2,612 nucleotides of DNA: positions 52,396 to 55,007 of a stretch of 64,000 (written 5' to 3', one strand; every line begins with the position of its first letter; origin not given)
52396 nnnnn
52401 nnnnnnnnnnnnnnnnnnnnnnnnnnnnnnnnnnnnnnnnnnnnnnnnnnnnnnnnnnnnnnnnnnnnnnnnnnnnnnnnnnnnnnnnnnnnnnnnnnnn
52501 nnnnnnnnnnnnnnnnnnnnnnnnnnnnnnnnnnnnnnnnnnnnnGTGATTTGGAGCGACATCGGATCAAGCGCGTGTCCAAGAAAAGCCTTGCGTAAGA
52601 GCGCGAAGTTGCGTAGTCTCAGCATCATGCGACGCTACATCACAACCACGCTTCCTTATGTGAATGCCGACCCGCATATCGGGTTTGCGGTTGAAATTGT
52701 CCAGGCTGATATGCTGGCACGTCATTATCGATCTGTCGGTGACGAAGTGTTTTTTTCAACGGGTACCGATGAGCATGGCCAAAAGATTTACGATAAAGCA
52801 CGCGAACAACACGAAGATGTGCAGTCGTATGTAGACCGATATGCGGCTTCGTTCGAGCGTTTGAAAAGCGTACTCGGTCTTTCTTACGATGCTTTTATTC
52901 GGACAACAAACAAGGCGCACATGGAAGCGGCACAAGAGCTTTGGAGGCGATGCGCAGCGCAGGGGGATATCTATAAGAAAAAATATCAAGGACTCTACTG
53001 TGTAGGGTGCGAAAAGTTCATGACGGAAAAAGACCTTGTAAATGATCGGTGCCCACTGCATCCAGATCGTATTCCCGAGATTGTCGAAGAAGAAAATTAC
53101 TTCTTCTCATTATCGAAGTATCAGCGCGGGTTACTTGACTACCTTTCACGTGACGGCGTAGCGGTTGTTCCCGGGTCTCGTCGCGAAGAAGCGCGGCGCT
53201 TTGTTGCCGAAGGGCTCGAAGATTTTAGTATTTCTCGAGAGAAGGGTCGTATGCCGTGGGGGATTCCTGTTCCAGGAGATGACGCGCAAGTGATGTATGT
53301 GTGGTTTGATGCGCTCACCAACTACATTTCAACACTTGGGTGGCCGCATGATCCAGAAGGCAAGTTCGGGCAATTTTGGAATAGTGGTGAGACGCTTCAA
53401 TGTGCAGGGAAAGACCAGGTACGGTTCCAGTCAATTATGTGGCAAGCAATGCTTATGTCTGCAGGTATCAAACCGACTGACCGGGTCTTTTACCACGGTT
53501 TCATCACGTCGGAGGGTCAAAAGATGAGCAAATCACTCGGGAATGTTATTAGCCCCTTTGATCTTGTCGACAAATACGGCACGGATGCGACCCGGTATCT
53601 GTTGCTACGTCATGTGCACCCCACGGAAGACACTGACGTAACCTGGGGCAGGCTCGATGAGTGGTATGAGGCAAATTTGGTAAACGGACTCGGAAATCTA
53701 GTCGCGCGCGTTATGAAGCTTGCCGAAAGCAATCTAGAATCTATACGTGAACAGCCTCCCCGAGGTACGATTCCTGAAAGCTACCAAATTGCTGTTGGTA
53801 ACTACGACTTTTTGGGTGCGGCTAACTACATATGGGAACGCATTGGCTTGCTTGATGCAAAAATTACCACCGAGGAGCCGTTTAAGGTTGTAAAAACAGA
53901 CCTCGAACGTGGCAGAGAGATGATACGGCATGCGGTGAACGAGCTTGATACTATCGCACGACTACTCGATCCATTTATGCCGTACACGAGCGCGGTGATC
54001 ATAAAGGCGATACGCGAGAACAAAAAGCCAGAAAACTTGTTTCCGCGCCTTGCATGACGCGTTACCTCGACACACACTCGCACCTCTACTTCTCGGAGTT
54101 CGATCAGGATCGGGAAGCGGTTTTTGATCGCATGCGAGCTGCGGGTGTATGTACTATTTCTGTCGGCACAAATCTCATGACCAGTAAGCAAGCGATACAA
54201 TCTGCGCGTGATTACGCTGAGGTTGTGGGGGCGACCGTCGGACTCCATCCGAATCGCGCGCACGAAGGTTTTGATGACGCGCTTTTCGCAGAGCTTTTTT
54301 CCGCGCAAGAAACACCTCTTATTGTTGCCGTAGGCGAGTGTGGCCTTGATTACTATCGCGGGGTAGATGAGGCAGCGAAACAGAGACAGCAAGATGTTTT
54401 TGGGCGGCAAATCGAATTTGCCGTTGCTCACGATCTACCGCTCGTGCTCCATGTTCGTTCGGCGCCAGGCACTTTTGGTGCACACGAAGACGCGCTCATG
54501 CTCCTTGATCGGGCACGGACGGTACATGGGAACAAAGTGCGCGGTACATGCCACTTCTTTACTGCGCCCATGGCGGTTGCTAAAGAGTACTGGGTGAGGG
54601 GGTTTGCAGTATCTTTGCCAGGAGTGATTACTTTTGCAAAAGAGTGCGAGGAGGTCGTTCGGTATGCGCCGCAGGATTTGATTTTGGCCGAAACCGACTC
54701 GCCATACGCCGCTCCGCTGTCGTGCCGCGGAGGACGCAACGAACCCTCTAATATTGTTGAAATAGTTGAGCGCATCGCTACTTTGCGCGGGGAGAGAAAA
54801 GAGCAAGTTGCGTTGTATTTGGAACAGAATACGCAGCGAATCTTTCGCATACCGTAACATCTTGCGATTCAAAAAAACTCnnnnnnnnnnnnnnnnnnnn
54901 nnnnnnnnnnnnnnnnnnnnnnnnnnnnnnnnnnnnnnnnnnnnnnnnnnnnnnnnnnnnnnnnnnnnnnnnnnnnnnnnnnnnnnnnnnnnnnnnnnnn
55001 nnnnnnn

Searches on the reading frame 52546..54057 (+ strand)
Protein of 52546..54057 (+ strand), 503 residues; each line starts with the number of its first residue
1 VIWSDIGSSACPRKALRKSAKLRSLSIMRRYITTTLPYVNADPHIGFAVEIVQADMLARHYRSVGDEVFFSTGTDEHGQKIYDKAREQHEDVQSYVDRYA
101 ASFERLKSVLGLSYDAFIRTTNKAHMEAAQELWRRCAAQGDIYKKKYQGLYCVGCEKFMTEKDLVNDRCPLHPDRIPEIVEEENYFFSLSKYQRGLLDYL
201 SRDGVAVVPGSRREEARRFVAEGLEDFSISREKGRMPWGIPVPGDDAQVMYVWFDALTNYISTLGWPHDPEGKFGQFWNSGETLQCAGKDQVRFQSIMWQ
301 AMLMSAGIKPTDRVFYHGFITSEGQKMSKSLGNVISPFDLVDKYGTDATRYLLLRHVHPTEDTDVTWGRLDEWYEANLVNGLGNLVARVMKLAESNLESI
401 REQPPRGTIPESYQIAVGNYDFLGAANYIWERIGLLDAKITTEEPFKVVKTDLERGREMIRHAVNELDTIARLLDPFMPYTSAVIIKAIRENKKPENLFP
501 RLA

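Call 29: search_protein_families(library=pfam, proteins=[window:52546-54057:+], max_evalue=0.0001)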
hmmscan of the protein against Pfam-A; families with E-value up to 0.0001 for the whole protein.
window:52546-54057:+ (503 aa): 5 families
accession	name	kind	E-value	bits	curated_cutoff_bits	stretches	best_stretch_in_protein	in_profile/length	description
PF09334.17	tRNA-synt_1g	-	8.6e-98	328.1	20.1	2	163-390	163-391/391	tRNA synthetases class I (M)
PF00133.28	tRNA-synt_1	-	1.2e-32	113.7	22.7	2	246-361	295-409/414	tRNA synthetases class I (I, L, M and V)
PF01406.26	tRNA-synt_1e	-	3.7e-13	50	27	1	313-356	240-283/301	tRNA synthetases class I (C) catalytic domain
PF01921.24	tRNA-synt_1f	-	5.9e-08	32.5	27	1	287-373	240-328/360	tRNA synthetases class I (K)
PF19303.5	Anticodon_3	-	2.3e-05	24.7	23.5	1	441-493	53-105/152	Anticodon binding domain of methionyl tRNA ligase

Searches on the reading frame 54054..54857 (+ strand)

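Call 102: search_protein_families(library=pfam, proteins=[window:54054-54857:+], max_evalue=0.001)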
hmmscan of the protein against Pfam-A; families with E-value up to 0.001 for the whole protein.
window:54054-54857:+ (267 aa): 1 family
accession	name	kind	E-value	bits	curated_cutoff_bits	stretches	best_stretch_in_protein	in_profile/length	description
PF01026.27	TatD_DNase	-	2.7e-66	224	27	1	6-265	2-253/253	TatD related DNase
